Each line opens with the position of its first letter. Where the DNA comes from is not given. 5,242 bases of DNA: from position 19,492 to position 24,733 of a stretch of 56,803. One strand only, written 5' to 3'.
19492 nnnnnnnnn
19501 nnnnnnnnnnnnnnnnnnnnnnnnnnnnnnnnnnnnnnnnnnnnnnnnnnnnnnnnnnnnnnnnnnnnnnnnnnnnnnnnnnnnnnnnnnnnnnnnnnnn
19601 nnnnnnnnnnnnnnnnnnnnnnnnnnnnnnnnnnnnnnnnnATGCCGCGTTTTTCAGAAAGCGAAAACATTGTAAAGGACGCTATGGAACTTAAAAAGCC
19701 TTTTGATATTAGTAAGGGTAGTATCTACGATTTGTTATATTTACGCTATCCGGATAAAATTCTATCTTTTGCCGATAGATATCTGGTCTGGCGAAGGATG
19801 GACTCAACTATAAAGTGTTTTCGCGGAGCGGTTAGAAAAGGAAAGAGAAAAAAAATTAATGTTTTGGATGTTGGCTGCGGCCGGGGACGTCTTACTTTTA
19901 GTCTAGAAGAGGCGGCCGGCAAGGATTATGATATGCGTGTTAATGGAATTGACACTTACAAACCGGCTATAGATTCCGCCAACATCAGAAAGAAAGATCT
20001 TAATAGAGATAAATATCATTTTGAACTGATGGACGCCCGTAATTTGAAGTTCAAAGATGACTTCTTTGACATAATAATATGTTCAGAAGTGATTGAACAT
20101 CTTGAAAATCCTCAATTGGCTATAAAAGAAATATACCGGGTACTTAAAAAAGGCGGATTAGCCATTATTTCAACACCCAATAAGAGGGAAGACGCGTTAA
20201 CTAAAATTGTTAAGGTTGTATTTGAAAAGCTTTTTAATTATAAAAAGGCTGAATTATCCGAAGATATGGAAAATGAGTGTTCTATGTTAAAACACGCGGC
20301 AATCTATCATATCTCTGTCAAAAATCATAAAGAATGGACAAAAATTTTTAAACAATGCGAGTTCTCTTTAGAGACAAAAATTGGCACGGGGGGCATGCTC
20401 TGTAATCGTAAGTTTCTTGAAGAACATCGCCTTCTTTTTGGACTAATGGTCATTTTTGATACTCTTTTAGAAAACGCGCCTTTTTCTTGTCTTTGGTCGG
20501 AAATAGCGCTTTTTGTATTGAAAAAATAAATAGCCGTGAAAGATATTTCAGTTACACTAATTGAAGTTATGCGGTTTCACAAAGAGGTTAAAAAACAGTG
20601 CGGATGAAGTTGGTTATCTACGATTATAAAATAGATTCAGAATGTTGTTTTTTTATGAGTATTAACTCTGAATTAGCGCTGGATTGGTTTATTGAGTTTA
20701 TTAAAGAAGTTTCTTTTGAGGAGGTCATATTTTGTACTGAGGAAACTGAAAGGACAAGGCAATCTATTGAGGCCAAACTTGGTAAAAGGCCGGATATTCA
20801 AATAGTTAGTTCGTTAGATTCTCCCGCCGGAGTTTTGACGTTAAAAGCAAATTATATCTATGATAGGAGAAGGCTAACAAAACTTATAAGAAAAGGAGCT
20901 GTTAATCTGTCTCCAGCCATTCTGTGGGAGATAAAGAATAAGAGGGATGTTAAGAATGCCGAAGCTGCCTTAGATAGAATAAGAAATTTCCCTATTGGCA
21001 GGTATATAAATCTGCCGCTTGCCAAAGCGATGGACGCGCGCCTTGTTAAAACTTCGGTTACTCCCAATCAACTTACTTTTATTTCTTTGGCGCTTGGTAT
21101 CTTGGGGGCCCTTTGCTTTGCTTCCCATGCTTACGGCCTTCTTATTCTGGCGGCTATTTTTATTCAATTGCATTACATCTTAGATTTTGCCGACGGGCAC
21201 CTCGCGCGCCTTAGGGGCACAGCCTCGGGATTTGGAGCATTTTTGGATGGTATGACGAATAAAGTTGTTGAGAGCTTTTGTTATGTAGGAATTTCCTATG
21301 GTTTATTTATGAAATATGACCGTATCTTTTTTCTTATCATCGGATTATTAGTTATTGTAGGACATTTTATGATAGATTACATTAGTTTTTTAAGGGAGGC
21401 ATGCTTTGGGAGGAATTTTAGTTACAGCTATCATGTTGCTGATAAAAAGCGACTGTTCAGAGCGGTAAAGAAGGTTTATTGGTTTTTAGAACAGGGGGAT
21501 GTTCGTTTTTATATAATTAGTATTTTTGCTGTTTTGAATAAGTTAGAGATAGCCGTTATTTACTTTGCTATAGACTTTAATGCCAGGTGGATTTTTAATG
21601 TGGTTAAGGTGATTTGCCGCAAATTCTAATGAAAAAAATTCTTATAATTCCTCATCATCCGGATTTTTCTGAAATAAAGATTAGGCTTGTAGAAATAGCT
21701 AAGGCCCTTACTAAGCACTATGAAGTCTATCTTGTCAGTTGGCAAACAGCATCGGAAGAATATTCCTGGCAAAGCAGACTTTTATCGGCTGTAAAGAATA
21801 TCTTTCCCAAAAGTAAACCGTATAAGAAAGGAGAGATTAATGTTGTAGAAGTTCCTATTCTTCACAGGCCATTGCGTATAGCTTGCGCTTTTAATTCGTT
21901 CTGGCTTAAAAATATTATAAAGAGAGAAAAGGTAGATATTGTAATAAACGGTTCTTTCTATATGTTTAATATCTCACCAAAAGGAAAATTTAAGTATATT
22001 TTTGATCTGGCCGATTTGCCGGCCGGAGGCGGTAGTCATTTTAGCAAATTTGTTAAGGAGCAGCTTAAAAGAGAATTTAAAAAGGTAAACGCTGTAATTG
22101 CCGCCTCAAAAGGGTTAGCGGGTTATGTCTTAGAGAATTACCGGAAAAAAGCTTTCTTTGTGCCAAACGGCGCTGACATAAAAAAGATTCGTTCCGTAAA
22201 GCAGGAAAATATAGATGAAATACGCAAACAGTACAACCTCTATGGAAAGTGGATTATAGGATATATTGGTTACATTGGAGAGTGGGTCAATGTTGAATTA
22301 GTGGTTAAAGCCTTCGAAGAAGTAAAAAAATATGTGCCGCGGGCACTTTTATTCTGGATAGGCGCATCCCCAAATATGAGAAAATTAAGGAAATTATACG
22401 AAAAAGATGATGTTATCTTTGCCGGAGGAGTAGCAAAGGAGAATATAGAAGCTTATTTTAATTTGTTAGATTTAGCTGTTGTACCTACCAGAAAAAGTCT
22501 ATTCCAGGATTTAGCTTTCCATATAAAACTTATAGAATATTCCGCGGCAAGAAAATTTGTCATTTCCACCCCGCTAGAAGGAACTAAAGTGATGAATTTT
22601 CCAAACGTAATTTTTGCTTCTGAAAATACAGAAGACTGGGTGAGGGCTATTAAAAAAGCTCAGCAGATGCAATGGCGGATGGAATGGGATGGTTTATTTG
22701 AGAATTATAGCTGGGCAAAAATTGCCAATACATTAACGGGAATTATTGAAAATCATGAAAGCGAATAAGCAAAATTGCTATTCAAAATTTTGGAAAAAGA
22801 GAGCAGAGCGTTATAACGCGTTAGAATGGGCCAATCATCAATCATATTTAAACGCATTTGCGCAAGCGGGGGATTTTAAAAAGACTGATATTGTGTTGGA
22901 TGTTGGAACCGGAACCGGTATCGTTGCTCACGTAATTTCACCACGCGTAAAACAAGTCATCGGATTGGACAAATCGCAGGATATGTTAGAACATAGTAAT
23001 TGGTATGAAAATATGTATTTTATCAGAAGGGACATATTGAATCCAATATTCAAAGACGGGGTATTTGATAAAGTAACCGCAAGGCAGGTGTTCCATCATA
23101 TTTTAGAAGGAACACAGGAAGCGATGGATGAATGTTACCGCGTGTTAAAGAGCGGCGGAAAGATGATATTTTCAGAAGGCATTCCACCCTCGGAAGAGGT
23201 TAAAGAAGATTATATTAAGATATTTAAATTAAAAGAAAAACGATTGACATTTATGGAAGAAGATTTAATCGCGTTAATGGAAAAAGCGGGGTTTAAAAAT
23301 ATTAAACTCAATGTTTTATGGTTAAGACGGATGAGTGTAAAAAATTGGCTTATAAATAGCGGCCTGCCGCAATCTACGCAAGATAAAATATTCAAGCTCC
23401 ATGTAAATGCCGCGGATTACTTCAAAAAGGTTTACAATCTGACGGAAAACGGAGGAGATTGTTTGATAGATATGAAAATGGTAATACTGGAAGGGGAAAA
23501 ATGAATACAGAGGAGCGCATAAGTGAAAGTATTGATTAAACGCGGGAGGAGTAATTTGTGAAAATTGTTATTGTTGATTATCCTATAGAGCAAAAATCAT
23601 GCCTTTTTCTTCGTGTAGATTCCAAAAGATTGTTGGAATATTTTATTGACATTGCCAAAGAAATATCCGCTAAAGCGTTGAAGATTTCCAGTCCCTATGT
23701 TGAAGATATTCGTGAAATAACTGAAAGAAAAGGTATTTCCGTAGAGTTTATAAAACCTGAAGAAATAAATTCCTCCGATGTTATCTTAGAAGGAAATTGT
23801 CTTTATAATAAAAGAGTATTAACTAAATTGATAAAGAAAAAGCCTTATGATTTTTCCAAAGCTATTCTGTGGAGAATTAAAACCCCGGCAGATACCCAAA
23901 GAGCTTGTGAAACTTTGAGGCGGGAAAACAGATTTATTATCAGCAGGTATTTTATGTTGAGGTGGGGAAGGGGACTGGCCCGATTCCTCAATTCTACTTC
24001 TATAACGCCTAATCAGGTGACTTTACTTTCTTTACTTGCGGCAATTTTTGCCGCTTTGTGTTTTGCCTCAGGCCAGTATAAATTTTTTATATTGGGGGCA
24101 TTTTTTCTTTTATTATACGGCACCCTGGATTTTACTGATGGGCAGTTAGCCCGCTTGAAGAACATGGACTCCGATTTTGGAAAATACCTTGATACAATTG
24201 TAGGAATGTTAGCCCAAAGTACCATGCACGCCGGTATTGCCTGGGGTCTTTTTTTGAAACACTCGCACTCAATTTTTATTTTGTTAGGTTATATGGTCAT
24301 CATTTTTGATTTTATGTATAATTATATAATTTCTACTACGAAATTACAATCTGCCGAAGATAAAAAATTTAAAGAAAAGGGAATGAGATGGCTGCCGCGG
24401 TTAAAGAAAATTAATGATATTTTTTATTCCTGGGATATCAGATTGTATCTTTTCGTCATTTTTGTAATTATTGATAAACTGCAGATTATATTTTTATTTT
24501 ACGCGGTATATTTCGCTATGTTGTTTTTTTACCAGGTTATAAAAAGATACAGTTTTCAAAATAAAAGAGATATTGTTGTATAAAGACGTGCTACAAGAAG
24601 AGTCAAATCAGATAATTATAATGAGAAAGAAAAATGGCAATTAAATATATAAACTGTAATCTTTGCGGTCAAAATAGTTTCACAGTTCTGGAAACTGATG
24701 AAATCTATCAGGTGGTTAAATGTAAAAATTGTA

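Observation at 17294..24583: Three paralogous CDP-alcohol phosphatidyltransferase-like proteins that all lack the fourth conserved Asp and carry a degenerate soluble N-terminal domain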

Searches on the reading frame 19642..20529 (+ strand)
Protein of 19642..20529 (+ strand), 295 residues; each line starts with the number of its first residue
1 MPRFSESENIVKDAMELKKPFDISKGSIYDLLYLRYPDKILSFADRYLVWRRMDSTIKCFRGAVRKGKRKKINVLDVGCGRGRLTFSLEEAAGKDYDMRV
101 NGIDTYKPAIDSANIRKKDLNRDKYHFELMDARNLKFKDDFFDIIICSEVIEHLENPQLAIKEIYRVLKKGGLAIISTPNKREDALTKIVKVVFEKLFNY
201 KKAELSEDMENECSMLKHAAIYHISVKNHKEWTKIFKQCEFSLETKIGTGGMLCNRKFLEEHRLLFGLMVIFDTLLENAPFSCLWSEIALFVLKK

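Call 8: search_protein_families(library=pfam, proteins=[window:19642-20529:+], max_evalue=0.001)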
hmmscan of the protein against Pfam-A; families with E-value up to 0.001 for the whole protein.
window:19642-20529:+ (295 aa): 17 families
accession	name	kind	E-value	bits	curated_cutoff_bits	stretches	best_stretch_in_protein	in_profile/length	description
PF13847.12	Methyltransf_31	-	6.6e-27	94.4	27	1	69-237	2-142/145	Methyltransferase domain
PF08241.18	Methyltransf_11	-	3.6e-23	82.5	21.2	1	75-176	1-95/95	Methyltransferase domain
PF13489.12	Methyltransf_23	-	3.1e-21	76.2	27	1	68-243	20-161/164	Methyltransferase domain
PF13649.12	Methyltransf_25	-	3.6e-20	72.9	27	1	74-172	1-97/97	Methyltransferase domain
PF08242.18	Methyltransf_12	-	2.1e-15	57.7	30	1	75-173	1-97/98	Methyltransferase domain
PF01209.24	Ubie_methyltran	-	1.1e-14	54.7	20.1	1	39-176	25-151/233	ubiE/COQ5 methyltransferase family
PF05148.21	Methyltransf_8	-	1.7e-07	31.8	27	1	112-209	93-189/219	Hypothetical methyltransferase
PF13679.12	Methyltransf_32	-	1.8e-07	31.7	27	1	58-136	11-93/143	Methyltransferase domain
PF07021.18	MetW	-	5.4e-07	29.9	21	1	72-180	15-111/193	Methionine biosynthesis protein MetW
PF02353.26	CMAS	-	6.4e-06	26.1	27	1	73-185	65-173/273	Mycolic acid cyclopropane synthetase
PF06325.19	PrmA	-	7.5e-06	26.1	22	1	68-177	159-259/296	Ribosomal protein L11 methyltransferase (PrmA)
PF05175.20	MTS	-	3.1e-05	24.1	23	1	70-148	31-105/170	Methyltransferase small domain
PF03848.20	TehB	-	0.00013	21.9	20.4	1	72-207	32-158/193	Tellurite resistance protein TehB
PF03141.22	Methyltransf_29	-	0.0002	20.5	23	1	73-199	120-224/506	Putative S-adenosyl-L-methionine-dependent methyltransferase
PF02390.23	Methyltransf_4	-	0.00041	20.3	24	0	72-120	3-48/173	Putative methyltransferase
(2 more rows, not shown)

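Call 39: search_protein_families(library=ncbifam, proteins=[window:19642-20529:+], max_evalue=0.001)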
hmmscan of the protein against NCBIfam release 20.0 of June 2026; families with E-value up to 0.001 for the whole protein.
window:19642-20529:+ (295 aa): 47 families (the best 25 are shown)
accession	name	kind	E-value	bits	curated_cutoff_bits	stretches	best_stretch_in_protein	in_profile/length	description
TIGR01983.1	UbiG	equivalog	7.8e-21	74.4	102.95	1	68-188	47-163/228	bifunctional 2-polyprenyl-6-hydroxyphenol methylase/3-demethylubiquinol 3-O-methyltransferase UbiG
NF001244.0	PRK00216.1-5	equivalog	2.5e-17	62.9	216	1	49-199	35-177/236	bifunctional demethylmenaquinone methyltransferase/2-methoxy-6-polyprenyl-1,4-benzoquinol methylase UbiE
TIGR01934.1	MenG_MenH_UbiE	subfamily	5.7e-17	61.8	158.35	1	67-195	36-161/223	ubiquinone/menaquinone biosynthesis methyltransferase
TIGR02072.1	BioC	equivalog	4.5e-15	56.1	184.95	1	67-180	31-136/244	malonyl-ACP O-methyltransferase BioC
NF045667.1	MTase_DVU1556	equivalog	5.6e-15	55.4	155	1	69-183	21-126/213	DVU_1556 family methyltransferase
TIGR04345.1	ovoA_Cterm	equivalog_domain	1.3e-14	54.3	170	1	119-188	112-181/242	putative 4-mercaptohistidine N1-methyltransferase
NF041536.1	ArsM_DUF2284_UU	exception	5.1e-13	48.2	575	1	73-177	79-181/459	arsenite methyltransferase/DUF2284 domain selenoprotein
NF047649.1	MTase_UXPK_star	exception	9.1e-13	47.9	460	1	73-176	80-181/283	methyltransferase/UXPK-star double selenoprotein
NF004851.0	PRK06202.1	equivalog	1.5e-12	47.5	243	1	64-160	56-148/237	hypothetical protein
NF041537.1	ArsM_AhpD_UU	exception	5.1e-12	45.2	510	1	72-177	78-181/345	arsenite methyltransferase/AhpD domain selenoprotein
NF043040.1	corrin_prot_MT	hypoth_equivalog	7.4e-12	45.2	180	1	68-191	39-162/216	corrinoid protein-associated methyltransferase CpaM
NF001242.0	PRK00216.1-3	equivalog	1.5e-11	44.2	351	1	65-176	65-175/258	bifunctional demethylmenaquinone methyltransferase/2-methoxy-6-polyprenyl-1,4-benzoquinol methylase UbiE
NF001243.0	PRK00216.1-4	equivalog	3.5e-11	42.9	235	1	39-220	25-195/237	demethylmenaquinone methyltransferase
NF008300.0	PRK11088.1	equivalog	4.5e-10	39.5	303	1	68-244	83-242/272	23S rRNA (guanine(745)-N(1))-methyltransferase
TIGR02752.1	MenG_heptapren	equivalog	6.8e-10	38.9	419.85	1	39-182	23-156/231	demethylmenaquinone methyltransferase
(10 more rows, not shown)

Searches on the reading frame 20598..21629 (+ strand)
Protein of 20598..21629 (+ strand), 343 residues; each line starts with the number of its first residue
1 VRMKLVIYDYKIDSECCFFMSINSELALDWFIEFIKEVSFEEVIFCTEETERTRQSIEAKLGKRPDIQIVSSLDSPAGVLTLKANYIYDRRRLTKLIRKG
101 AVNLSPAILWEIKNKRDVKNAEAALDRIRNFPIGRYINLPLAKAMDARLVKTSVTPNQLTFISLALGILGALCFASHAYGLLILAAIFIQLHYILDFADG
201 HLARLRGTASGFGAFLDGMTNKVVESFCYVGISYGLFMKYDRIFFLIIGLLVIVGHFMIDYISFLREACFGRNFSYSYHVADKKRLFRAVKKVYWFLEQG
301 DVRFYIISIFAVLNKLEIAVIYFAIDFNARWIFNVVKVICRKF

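Call 3: search_protein_families(library=pfam, proteins=[window:20598-21629:+], max_evalue=1)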
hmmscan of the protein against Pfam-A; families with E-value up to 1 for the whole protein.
window:20598-21629:+ (343 aa): 1 family
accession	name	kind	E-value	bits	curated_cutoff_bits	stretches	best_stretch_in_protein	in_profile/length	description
PF01066.26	CDP-OH_P_transf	-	6.9e-12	46.4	22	1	155-265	3-105/152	CDP-alcohol phosphatidyltransferase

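Call 4: search_protein_families(library=ncbifam, proteins=[window:20598-21629:+], max_evalue=1)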
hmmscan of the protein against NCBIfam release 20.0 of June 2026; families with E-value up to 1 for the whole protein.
window:20598-21629:+ (343 aa): 8 families
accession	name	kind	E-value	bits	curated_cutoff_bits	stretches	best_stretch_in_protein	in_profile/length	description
NF040950.1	archin_ph_syn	equivalog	2.5e-19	69.9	180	1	145-262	15-126/191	archaetidylinositol phosphate synthase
NF041135.1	IPPtranDIPPsyn_Thcocales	equivalog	7.5e-19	68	580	1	132-338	229-416/419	bifunctional L-myo-inositol-1-phosphate cytidylyltransferase/CDP-L-myo-inositol myo-inositolphosphotransferase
NF045883.1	PIPSynth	equivalog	5.6e-16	58.8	170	1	145-263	14-131/197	phosphatidylinositol phosphate synthase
NF052561.1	PIPSynBT1523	equivalog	6.2e-08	32.6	350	1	148-264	19-141/232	hypothetical protein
TIGR00560.1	pgsA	equivalog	4.4e-06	27.3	109.1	1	155-318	3-172/183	CDP-diacylglycerol--glycerol-3-phosphate 3-phosphatidyltransferase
TIGR00473.1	pssA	equivalog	4.9e-06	26.7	107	1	168-256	6-94/153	CDP-diacylglycerol--serine O-phosphatidyltransferase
NF008090.0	PRK10832.1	equivalog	5.8e-05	23.3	304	1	177-232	28-82/182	CDP-diacylglycerol--glycerol-3-phosphate 3-phosphatidyltransferase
NF053678.1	ClpnSynClsA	equivalog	0.0081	16.3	240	1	183-223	31-71/180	cardiolipin synthase ClsA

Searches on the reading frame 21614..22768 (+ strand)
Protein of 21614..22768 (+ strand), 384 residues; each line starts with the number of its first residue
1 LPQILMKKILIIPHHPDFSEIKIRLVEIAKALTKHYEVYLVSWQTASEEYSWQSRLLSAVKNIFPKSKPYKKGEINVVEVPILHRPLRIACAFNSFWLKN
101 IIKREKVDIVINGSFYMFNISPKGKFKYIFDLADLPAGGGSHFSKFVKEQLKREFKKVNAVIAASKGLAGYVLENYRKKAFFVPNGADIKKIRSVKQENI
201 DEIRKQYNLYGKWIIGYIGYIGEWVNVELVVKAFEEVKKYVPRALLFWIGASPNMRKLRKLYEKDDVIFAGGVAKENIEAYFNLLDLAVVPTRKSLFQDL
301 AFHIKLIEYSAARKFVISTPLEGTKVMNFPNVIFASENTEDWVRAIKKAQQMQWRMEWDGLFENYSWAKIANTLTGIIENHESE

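Call 8: search_protein_families(library=pfam, proteins=[window:21614-22768:+], max_evalue=0.001)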
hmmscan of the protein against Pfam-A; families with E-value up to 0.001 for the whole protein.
window:21614-22768:+ (384 aa): 3 families
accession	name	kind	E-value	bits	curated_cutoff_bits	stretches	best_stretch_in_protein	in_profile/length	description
PF13692.12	Glyco_trans_1_4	-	1.2e-15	58.5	27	1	214-348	3-138/142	Glycosyl transferases group 1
PF00534.26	Glycos_transf_1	-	8.4e-15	55.2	26.4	1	200-349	2-155/172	Glycosyl transferases group 1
PF13439.12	Glyco_transf_4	-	8.4e-08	32.9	28.5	1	25-190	8-169/170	Glycosyltransferase Family 4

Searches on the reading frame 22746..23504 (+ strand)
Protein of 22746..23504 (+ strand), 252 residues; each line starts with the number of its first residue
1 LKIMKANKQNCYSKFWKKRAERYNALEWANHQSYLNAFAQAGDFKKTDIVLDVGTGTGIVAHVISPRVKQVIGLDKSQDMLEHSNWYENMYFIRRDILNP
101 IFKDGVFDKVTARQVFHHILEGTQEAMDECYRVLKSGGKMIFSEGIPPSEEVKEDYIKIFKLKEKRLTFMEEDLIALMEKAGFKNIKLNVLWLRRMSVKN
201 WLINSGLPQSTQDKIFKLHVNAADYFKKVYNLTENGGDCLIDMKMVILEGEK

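Call 9: search_protein_families(library=pfam, proteins=[window:22746-23504:+], max_evalue=0.001)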
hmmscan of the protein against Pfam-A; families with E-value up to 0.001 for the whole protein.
window:22746-23504:+ (252 aa): 9 families
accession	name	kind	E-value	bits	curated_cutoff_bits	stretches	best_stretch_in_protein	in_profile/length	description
PF08241.18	Methyltransf_11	-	1.7e-18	67.5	21.2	1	51-142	1-95/95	Methyltransferase domain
PF13649.12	Methyltransf_25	-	1.3e-16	61.4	27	1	50-138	1-97/97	Methyltransferase domain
PF13489.12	Methyltransf_23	-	2.3e-15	57.2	27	1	42-187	18-163/164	Methyltransferase domain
PF13847.12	Methyltransf_31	-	5.1e-13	49.4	27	1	46-144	3-111/145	Methyltransferase domain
PF08242.18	Methyltransf_12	-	6.4e-12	46.5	30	1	51-139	1-97/98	Methyltransferase domain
PF01209.24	Ubie_methyltran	-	3.6e-07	30.2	20.1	1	26-144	27-153/233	ubiE/COQ5 methyltransferase family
PF01555.25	N6_N4_Mtase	-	8.3e-06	26.3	26.7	0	94-199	13-110/221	DNA methylase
PF06325.19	PrmA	-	0.00043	20.3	22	1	45-164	160-281/296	Ribosomal protein L11 methyltransferase (PrmA)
PF05219.18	DREV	-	0.00094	18.8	26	0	38-160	87-204/265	DREV methyltransferase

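Call 39: search_protein_families(library=ncbifam, proteins=[window:22746-23504:+], max_evalue=0.001)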
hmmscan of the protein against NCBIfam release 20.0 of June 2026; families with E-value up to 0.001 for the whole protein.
window:22746-23504:+ (252 aa): 28 families (the best 25 are shown)
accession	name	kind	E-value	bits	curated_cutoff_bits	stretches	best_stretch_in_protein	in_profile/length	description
NF045667.1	MTase_DVU1556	equivalog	3.5e-14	52.8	155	1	40-183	16-160/213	DVU_1556 family methyltransferase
TIGR01934.1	MenG_MenH_UbiE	subfamily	3.5e-14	52.6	158.35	1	28-160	21-159/223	ubiquinone/menaquinone biosynthesis methyltransferase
NF041537.1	ArsM_AhpD_UU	exception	8.9e-13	47.7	510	1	41-188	71-227/345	arsenite methyltransferase/AhpD domain selenoprotein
NF043040.1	corrin_prot_MT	hypoth_equivalog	1.8e-12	47.2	180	1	44-169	38-174/216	corrinoid protein-associated methyltransferase CpaM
NF001244.0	PRK00216.1-5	equivalog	2.7e-12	46.5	216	1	25-152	27-163/236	bifunctional demethylmenaquinone methyltransferase/2-methoxy-6-polyprenyl-1,4-benzoquinol methylase UbiE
NF041536.1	ArsM_DUF2284_UU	exception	2e-11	42.9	575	1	41-188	71-227/459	arsenite methyltransferase/DUF2284 domain selenoprotein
NF001241.0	PRK00216.1-2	equivalog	2.4e-11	43.7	327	1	29-149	34-154/231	demethylmenaquinone methyltransferase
TIGR02072.1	BioC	equivalog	1.8e-10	41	184.95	1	46-188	34-176/244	malonyl-ACP O-methyltransferase BioC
NF047649.1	MTase_UXPK_star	exception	5.5e-10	38.7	460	1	41-189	72-229/283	methyltransferase/UXPK-star double selenoprotein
TIGR01983.1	UbiG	equivalog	7.5e-10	38.5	102.95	1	47-143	50-152/228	bifunctional 2-polyprenyl-6-hydroxyphenol methylase/3-demethylubiquinol 3-O-methyltransferase UbiG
NF008823.0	PRK11873.1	subfamily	1.2e-09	38.1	263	1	43-220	74-263/272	arsenite methyltransferase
NF007610.0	PRK10258.1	equivalog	1.2e-08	34.6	342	1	6-144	4-140/251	malonyl-ACP O-methyltransferase BioC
NF052510.1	methyltran_MpqE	exception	2.7e-08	33.5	335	1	31-145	31-154/234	methyl-plastoquinone biosynthesis methyltransferase MpqE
NF001243.0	PRK00216.1-4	equivalog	5.9e-08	32.3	235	1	12-161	13-171/237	demethylmenaquinone methyltransferase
NF001242.0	PRK00216.1-3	equivalog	2.2e-07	30.5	351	1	3-144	21-177/258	bifunctional demethylmenaquinone methyltransferase/2-methoxy-6-polyprenyl-1,4-benzoquinol methylase UbiE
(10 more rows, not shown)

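Call 59: search_solved_structures(query=window:22746-23504:+, max_evalue=0.00001)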
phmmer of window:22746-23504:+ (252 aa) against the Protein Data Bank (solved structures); distinct sequences matched with E-value up to 0.00001: 8.
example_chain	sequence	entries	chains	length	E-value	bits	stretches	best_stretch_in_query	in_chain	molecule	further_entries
1vl5_A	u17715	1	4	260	5.6e-14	55.3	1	38-236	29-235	unknown conserved protein BH2331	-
1xxl_A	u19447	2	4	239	9.6e-14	54.5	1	31-251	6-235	YcgJ protein | ycgJ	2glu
4ine_A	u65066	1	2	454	7.9e-08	35.1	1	31-188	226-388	Protein PMT-2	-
3ujd_A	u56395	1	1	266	1.2e-06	31.2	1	46-198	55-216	Phosphoethanolamine N-methyltransferase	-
3uj6_A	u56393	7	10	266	1.2e-06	31.2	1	46-198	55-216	Phosphoethanolamine N-methyltransferase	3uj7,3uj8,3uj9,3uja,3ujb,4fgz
4r6w_A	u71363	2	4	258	1.3e-06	31.1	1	46-198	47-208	Phosphoethanolamine N-methyltransferase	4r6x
3l8d_A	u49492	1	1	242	5.1e-06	29.2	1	14-187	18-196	Methyltransferase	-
1vlm_A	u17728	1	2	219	8.4e-06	28.5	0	51-188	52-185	SAM-dependent methyltransferase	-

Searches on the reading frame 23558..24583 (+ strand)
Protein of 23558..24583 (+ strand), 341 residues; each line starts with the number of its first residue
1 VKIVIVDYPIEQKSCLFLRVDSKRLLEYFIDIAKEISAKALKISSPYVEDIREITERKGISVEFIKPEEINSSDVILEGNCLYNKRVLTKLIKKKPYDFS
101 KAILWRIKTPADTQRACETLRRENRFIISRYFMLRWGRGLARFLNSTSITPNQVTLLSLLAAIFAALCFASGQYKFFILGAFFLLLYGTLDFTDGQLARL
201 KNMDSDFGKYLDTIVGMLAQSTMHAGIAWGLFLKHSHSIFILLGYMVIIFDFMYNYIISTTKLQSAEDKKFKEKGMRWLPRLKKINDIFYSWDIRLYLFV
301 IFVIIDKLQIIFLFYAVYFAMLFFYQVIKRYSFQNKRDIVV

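Call 3: search_protein_families(library=pfam, proteins=[window:23558-24583:+], max_evalue=1)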
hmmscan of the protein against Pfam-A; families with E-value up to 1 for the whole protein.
window:23558-24583:+ (341 aa): 4 families
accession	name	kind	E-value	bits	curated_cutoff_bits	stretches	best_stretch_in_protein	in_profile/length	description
PF01066.26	CDP-OH_P_transf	-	1.6e-10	42.1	22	1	150-258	3-106/152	CDP-alcohol phosphatidyltransferase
PF16479.10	DUF5056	-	0.0036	18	28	1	264-327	14-77/93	Domain of unknown function (DUF5056)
PF01040.23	UbiA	-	0.056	13.2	34.2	1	142-337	57-238/250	UbiA prenyltransferase family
PF21278.2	YlmH_1st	-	0.082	13.5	27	0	149-174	28-53/65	YlmH, N-terminal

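Call 4: search_protein_families(library=ncbifam, proteins=[window:23558-24583:+], max_evalue=1)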
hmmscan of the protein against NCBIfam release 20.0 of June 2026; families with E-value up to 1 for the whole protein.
window:23558-24583:+ (341 aa): 8 families
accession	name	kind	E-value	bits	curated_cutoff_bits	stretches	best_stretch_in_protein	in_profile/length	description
NF040950.1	archin_ph_syn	equivalog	1.8e-17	63.8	180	1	135-247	10-122/191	archaetidylinositol phosphate synthase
NF045883.1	PIPSynth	equivalog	5.9e-15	55.5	170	1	130-257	4-130/197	phosphatidylinositol phosphate synthase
NF041135.1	IPPtranDIPPsyn_Thcocales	equivalog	4e-13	49.1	580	1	122-324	224-410/419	bifunctional L-myo-inositol-1-phosphate cytidylyltransferase/CDP-L-myo-inositol myo-inositolphosphotransferase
NF052561.1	PIPSynBT1523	equivalog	6e-09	35.9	350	1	141-261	17-143/232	hypothetical protein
TIGR00560.1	pgsA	equivalog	2.5e-05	24.9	109.1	1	149-327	2-172/183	CDP-diacylglycerol--glycerol-3-phosphate 3-phosphatidyltransferase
NF008090.0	PRK10832.1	equivalog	7.6e-05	22.9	304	1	151-327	6-171/182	CDP-diacylglycerol--glycerol-3-phosphate 3-phosphatidyltransferase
TIGR00473.1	pssA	equivalog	0.0001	22.4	107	1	176-250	18-92/153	CDP-diacylglycerol--serine O-phosphatidyltransferase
NF053678.1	ClpnSynClsA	equivalog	0.0062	16.7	240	1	151-218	6-71/180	cardiolipin synthase ClsA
